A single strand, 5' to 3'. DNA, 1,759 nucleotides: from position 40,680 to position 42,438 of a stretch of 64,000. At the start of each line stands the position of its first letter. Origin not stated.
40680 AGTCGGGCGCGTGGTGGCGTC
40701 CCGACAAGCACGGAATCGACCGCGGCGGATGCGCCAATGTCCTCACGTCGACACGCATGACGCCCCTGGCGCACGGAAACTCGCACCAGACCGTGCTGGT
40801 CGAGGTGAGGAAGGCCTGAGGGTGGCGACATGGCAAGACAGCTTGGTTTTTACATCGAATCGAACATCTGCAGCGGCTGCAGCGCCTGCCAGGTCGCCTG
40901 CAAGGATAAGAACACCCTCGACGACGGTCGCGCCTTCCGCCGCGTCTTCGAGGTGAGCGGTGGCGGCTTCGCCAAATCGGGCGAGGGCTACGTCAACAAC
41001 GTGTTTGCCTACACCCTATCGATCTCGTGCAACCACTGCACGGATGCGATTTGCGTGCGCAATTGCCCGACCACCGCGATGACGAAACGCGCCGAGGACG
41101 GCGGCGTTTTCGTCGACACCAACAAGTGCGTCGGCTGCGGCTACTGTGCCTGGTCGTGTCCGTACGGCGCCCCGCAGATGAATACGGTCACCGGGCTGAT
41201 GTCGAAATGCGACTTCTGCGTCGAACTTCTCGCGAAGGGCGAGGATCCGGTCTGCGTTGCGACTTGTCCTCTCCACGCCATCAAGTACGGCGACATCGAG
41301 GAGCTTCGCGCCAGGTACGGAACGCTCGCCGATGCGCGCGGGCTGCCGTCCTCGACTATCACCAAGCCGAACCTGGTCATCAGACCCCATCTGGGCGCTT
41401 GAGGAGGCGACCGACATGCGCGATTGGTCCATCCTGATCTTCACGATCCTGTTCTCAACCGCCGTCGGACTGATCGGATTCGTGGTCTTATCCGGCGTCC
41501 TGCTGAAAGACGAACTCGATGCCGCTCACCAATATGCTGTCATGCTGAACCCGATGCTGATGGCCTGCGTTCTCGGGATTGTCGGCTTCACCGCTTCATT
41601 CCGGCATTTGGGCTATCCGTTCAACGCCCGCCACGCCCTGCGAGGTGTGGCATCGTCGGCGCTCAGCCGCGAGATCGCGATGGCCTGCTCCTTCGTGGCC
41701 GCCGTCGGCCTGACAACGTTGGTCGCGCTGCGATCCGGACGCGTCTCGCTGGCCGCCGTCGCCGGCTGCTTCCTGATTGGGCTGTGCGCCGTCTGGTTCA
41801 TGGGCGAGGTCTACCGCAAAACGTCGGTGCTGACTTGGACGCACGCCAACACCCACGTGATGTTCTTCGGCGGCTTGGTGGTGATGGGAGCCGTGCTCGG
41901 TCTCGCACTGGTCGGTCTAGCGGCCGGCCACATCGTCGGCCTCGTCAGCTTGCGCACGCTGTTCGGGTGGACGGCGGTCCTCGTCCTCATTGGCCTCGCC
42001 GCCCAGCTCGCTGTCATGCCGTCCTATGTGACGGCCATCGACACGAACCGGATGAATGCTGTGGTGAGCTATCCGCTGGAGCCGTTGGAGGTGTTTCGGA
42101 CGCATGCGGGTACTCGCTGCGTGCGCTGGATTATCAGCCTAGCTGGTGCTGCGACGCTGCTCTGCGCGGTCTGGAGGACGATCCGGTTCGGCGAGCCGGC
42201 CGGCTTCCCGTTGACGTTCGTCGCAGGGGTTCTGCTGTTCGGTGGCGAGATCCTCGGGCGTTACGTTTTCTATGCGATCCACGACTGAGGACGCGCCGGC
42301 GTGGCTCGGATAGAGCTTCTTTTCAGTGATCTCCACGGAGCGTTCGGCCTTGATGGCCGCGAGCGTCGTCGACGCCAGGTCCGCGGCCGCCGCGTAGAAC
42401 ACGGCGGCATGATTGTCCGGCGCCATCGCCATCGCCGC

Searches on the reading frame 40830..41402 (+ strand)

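Call 32: search_protein_families(library=pfam, proteins=[window:40830-41402:+], max_evalue=0.001)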
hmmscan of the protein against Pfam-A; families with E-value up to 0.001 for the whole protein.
window:40830-41402:+ (190 aa): 8 families
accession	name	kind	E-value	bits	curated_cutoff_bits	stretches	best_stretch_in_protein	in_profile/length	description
PF13247.11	Fer4_11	-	1.6e-22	80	26.2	1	60-155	3-99/100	4Fe-4S dicluster domain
PF12838.12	Fer4_7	-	6.1e-10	39.9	27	1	67-114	2-52/52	4Fe-4S dicluster domain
PF13187.11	Fer4_9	-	9e-10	38.9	27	2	67-113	2-50/52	4Fe-4S dicluster domain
PF13237.11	Fer4_10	-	2.9e-09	37.2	25.5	2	94-147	3-53/53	4Fe-4S dicluster domain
PF12797.12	Fer4_2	-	4.6e-09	36.1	24.5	1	92-112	2-22/22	4Fe-4S binding domain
PF12837.12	Fer4_6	-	1.2e-08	34.9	25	1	94-115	3-24/24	4Fe-4S binding domain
PF00037.32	Fer4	-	3.4e-08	33.4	21.1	1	94-115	2-23/24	4Fe-4S binding domain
PF25160.1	LdpA_Fe-S-bd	-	5.6e-07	29.7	27.6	1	74-116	8-44/49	LdpA Fe-S cluster-binding domain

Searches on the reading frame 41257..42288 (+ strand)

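Call 32: search_protein_families(library=pfam, proteins=[window:41257-42288:+], max_evalue=0.001)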
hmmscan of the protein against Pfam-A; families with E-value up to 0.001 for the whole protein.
window:41257-42288:+ (343 aa): 1 family
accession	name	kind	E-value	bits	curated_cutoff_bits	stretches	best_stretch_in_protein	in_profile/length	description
PF04976.17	DmsC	-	1.9e-26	93.5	22.3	1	54-340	5-274/275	DMSO reductase anchor subunit (DmsC)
